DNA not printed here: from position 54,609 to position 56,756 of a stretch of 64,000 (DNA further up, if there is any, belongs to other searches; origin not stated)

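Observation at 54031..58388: PP2C phosphatase - Ser/Thr kinase - vWA triad (TerY-P type) embedded in an NAD-salvage neighbourhood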

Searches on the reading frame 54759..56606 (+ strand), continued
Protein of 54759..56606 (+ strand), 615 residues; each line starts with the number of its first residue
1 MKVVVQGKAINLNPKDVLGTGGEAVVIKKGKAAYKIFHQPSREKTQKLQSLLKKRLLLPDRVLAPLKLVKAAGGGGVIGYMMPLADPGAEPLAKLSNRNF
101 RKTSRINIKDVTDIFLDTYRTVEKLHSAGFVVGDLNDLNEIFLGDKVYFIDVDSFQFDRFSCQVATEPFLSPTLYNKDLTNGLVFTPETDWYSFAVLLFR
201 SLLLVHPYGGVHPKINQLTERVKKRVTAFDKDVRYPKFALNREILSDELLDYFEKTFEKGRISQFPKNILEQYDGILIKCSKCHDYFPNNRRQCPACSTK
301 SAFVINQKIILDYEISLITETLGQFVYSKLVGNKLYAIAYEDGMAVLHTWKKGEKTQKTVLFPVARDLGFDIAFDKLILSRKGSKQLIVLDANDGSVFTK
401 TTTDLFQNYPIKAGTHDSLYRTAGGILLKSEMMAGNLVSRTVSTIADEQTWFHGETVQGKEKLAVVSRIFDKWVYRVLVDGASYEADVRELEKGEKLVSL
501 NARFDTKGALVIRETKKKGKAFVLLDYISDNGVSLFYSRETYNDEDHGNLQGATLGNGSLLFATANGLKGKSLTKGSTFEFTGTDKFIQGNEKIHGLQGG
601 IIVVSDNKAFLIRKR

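Call 113: fold_search(model_id=the predicted structure, library=viral)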
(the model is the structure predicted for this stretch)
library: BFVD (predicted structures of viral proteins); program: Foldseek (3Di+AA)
matches with E <= 10: 1227; with E <= 0.001: 222
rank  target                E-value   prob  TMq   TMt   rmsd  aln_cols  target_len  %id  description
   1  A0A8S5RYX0            2.9e-25  1.00  0.36  0.40  26.2       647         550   15  non-specific serine/threonine protein kinase [Myoviridae sp. ctNQV2]
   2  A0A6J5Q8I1            1.9e-08  1.00  0.34  0.33  17.8       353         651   11  Uncharacterized protein [uncultured Caudovirales phage]
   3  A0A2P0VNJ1            2.3e-07  1.00  0.31  0.53   5.6       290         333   16  Serine/threonine-protein kinase [Tetraselmis virus 1]
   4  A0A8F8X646            2.3e-07  1.00  0.28  0.42   7.1       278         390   14  (no name in the UniProt tables at hand)
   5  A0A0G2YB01            2.4e-07  1.00  0.32  0.42   5.5       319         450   13  Serine threonine-protein kinase [Acanthamoeba polyphaga mimivirus Kroon]
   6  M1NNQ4                3.2e-07  1.00  0.30  0.37   7.8       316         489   12  BTB domain-containing protein [Moumouvirus goulette]
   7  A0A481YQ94            3.6e-07  1.00  0.27  0.32   8.0       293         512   14  Putative serine/threonine protein kinase [Pithovirus LCDPAC01]
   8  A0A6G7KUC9            4.3e-07  1.00  0.30  0.44  14.6       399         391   12  Serine/threonine-protein kinase 1 [African swine fever virus]
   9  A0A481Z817            4.6e-07  1.00  0.35  0.55   5.1       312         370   18  Putative serine/threonine protein kinase [Pithovirus LCPAC202]
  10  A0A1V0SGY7            6.5e-07  1.00  0.33  0.64   5.4       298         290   13  Serine/threonine protein kinase [Hokovirus HKV1]
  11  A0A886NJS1            6.5e-07  1.00  0.28  0.37   7.6       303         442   14  (no name in the UniProt tables at hand)
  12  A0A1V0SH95            6.5e-07  1.00  0.31  0.49   5.7       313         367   13  Serine/threonine protein kinase [Hokovirus HKV1]
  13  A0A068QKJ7            8.7e-07  1.00  0.31  0.56   6.5       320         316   13  Serine/threonine-protein kinase 40 [Armadillidium vulgare iridescent virus]
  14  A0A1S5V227            8.7e-07  1.00  0.32  0.37   6.0       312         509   10  (no name in the UniProt tables at hand)
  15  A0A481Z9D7            8.7e-07  1.00  0.25  0.27   9.3       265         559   15  Putative serine/threonine protein kinase [Pithovirus LCPAC304]
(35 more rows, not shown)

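Call 118: search_protein_representatives(alignment_id=A1)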
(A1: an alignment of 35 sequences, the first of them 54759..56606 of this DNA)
Query: 35 sequences, 620 profile positions. Proteins with E-value up to 0.001 (for the whole library): 10782; up to 1e-10: 7810; up to 1e-30: 1618. The best 150 are listed.
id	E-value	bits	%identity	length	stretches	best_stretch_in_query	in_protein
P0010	8.1e-245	830.6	-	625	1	1-619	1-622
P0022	3.0e-240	815.4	-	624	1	1-619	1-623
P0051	1.6e-237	806.4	-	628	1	1-618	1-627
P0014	5.1e-235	798.2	-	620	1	1-619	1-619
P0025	1.5e-228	776.8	-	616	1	1-618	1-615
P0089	4.3e-228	775.3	-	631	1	2-618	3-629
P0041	6.4e-227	771.4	-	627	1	1-619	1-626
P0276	9.3e-227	770.9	-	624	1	1-619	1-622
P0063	2.6e-225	766.1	-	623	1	1-618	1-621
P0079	5.6e-224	761.7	-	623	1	6-619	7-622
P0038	4.6e-221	752.1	-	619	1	1-619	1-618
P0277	3.3e-220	749.3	-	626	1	1-619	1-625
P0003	1.2e-219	747.3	-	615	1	1-619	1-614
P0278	2.6e-219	746.3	-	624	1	1-619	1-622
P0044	4.2e-216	735.7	-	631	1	1-619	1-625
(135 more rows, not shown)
